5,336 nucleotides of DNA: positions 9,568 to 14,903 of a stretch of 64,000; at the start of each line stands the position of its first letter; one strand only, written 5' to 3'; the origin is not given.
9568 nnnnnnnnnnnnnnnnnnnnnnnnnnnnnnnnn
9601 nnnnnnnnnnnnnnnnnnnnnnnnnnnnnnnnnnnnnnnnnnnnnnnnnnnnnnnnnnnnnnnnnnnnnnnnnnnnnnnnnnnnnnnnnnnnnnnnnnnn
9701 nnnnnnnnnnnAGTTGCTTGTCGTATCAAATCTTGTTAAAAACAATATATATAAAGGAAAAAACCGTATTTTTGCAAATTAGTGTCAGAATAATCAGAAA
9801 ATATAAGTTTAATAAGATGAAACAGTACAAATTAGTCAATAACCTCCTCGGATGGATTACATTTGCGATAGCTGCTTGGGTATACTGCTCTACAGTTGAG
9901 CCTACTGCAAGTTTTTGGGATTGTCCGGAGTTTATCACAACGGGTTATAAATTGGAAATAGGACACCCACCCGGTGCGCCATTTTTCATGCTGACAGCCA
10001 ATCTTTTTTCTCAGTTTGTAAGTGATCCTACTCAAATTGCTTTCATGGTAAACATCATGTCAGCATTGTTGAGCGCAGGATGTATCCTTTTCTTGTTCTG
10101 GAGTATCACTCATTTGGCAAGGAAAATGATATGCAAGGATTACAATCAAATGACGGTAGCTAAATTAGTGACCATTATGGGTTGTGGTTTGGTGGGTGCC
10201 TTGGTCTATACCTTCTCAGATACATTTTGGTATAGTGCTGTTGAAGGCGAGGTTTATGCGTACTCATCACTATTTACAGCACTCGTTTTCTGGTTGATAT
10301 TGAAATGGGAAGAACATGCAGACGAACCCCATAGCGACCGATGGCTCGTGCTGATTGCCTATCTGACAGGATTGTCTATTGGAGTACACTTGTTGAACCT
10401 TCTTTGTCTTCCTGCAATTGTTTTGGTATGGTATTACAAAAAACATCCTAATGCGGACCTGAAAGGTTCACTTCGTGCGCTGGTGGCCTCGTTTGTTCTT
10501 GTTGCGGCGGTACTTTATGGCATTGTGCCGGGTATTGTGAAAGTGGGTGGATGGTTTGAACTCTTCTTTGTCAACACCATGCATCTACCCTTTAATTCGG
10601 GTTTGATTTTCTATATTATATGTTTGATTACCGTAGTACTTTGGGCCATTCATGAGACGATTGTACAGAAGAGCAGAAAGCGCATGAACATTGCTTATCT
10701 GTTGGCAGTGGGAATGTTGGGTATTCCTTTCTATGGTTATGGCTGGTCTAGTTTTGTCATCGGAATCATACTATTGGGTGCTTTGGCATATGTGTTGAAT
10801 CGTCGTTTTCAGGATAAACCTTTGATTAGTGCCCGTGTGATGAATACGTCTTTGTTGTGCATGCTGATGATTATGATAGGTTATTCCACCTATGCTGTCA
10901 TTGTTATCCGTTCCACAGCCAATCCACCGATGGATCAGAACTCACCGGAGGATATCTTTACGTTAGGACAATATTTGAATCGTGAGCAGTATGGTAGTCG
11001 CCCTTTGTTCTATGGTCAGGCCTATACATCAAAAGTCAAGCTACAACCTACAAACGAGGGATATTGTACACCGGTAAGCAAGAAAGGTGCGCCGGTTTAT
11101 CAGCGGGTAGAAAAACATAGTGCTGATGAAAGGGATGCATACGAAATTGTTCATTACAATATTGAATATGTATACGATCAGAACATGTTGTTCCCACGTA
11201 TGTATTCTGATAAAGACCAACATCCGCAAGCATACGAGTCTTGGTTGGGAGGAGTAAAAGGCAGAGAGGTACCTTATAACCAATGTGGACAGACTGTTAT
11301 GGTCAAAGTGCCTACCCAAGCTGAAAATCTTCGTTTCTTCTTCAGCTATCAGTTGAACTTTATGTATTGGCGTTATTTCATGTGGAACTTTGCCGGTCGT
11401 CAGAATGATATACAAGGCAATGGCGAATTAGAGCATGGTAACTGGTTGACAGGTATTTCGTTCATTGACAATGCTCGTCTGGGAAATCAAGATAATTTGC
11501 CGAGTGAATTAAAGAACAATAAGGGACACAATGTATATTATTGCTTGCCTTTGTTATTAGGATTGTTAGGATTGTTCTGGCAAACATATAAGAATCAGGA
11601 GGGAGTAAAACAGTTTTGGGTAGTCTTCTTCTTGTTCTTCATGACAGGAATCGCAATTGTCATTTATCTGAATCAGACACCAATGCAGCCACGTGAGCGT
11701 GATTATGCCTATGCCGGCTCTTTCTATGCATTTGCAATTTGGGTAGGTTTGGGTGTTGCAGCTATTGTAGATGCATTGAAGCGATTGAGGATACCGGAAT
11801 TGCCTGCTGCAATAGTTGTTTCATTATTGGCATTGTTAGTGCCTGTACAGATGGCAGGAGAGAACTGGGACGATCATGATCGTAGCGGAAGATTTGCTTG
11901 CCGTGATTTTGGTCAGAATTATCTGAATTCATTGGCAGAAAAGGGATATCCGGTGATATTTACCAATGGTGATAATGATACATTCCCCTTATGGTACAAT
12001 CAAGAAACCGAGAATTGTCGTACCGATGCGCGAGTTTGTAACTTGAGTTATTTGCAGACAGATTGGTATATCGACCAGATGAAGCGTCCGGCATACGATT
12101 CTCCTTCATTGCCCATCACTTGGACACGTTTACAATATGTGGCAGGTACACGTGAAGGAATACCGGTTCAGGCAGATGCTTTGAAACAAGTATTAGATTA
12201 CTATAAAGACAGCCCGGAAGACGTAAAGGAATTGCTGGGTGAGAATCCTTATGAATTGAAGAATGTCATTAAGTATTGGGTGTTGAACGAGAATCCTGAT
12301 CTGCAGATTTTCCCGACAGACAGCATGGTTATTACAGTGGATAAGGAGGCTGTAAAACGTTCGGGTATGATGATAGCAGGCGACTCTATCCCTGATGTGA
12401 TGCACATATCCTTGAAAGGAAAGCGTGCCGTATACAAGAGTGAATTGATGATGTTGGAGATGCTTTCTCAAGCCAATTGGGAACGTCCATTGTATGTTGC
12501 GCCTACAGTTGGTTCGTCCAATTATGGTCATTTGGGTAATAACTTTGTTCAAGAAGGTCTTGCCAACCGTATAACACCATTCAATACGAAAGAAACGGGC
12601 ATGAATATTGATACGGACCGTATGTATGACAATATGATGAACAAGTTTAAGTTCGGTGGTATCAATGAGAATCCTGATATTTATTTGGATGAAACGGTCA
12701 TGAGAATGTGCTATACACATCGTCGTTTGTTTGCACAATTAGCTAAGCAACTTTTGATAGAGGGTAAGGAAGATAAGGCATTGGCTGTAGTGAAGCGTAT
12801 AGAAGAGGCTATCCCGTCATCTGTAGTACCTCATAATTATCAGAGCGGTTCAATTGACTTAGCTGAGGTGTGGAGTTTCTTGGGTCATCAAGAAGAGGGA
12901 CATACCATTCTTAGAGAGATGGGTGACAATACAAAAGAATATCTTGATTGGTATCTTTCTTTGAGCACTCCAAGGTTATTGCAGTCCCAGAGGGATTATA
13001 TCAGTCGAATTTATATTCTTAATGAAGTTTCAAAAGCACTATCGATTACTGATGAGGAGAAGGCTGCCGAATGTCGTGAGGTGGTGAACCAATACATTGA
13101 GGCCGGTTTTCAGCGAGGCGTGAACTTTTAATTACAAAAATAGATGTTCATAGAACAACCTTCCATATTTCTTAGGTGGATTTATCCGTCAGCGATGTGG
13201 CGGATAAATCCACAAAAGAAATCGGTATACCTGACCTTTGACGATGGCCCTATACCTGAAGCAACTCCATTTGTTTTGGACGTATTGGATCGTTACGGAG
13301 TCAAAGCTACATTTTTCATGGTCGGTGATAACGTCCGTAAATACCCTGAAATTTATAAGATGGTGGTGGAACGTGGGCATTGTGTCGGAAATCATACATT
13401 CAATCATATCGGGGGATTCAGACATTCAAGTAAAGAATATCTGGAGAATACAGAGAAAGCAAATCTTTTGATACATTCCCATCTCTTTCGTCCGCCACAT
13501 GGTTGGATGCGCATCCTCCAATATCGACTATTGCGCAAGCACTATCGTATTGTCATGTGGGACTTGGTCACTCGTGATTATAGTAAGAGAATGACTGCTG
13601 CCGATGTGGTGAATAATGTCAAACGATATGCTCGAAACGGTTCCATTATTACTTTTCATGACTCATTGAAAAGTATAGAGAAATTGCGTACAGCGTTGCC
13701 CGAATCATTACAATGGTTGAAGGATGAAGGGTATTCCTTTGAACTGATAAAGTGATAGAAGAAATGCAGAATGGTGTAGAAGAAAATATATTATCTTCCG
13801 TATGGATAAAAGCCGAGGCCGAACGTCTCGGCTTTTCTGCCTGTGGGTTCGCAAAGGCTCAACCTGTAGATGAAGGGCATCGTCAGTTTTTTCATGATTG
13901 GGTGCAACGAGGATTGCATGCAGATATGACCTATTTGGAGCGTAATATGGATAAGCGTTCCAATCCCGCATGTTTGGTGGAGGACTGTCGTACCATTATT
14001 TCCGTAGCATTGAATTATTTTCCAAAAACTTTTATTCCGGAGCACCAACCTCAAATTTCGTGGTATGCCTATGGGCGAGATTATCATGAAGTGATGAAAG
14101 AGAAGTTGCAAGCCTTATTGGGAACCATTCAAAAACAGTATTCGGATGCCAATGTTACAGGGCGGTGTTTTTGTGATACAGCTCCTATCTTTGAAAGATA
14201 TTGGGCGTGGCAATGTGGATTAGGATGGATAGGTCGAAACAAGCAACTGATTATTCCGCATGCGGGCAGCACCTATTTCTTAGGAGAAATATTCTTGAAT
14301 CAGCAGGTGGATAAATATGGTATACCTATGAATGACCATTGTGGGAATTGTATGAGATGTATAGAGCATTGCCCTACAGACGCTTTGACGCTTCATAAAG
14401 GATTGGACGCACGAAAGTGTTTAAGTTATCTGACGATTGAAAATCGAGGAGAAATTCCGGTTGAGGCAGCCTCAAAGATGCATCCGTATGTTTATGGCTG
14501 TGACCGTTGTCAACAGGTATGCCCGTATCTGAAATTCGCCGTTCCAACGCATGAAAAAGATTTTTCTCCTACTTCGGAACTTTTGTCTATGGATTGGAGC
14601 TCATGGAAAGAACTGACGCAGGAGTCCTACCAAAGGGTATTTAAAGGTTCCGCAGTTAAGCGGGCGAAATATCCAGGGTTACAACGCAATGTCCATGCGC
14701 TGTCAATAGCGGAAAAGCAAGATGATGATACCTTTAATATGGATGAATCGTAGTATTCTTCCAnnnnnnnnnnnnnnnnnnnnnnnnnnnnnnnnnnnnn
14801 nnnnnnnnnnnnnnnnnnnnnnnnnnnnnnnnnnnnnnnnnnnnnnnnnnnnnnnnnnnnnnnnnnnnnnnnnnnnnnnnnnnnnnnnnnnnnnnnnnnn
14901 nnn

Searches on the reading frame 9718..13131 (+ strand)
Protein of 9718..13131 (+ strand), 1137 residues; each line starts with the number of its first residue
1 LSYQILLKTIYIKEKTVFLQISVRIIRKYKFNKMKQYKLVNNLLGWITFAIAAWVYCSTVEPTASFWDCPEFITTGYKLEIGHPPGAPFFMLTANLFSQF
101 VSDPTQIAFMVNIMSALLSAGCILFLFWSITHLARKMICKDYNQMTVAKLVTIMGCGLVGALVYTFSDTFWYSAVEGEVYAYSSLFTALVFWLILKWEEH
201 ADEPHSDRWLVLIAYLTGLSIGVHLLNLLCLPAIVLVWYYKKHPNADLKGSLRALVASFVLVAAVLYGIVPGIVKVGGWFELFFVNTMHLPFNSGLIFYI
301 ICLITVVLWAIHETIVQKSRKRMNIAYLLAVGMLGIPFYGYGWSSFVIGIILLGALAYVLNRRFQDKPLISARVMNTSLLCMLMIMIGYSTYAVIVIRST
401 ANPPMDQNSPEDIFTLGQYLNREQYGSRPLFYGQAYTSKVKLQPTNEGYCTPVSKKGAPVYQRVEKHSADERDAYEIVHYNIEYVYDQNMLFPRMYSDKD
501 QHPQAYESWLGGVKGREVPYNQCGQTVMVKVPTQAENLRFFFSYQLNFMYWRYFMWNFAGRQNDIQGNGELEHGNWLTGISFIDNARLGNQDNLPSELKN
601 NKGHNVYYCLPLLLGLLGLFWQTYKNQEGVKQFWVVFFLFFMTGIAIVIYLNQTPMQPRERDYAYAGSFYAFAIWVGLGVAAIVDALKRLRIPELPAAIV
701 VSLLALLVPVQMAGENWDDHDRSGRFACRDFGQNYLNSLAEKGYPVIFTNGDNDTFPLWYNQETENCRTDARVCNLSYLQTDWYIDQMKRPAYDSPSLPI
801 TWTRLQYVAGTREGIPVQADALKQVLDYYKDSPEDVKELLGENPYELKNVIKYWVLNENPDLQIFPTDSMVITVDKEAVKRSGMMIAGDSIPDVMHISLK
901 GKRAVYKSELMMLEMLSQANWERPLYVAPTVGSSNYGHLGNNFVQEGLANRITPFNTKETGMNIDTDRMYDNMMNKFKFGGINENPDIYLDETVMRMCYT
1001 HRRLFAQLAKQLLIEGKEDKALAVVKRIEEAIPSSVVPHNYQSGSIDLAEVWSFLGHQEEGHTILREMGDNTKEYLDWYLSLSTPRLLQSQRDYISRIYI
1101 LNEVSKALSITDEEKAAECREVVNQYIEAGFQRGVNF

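Call 93: search_protein_families(library=pfam, proteins=[window:9718-13131:+], max_evalue=0.00001)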
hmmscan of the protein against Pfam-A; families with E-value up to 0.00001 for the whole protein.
window:9718-13131:+ (1137 aa): 1 family
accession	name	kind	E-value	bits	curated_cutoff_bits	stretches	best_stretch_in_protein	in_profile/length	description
PF11028.14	TMEM260-like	-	1.1e-77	260.3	24.2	1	68-245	1-177/179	Protein O-mannosyl-transferase TMEM260-like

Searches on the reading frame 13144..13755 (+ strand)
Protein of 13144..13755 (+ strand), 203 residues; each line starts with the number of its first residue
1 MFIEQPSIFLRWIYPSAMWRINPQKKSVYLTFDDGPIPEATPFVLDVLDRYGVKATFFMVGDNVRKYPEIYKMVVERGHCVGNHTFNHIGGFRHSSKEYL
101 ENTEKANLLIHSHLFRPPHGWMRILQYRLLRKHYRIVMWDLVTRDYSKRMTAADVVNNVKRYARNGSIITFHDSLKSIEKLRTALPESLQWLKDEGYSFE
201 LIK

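Call 93: search_protein_families(library=pfam, proteins=[window:13144-13755:+], max_evalue=0.00001)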
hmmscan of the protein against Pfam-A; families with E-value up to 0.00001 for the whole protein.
window:13144-13755:+ (203 aa): 1 family
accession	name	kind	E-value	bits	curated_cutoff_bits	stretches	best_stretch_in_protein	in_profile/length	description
PF01522.26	Polysacc_deac_1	-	6e-27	94.5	23.1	1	22-120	3-106/124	Polysaccharide deacetylase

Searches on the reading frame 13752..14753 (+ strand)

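Call 94: search_protein_families(library=pfam, proteins=[window:13752-14753:+], max_evalue=0.00001)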
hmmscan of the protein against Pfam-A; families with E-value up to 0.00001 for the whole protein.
window:13752-14753:+ (333 aa): 5 families
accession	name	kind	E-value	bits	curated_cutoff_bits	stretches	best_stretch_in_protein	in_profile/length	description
PF08331.15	QueG_DUF1730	-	2.7e-20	72.5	25.1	1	69-143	1-77/77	Epoxyqueuosine reductase QueG, DUF1730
PF13484.11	Fer4_16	-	1.4e-19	71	30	1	196-259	1-65/66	4Fe-4S double cluster binding domain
PF00037.32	Fer4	-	3.5e-06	27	21.1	0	194-213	5-24/24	4Fe-4S binding domain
PF13237.11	Fer4_10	-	3.8e-06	27.2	25.5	0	195-209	7-21/53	4Fe-4S dicluster domain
PF12838.12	Fer4_7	-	5.1e-06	27.3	27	0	196-259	1-50/52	4Fe-4S dicluster domain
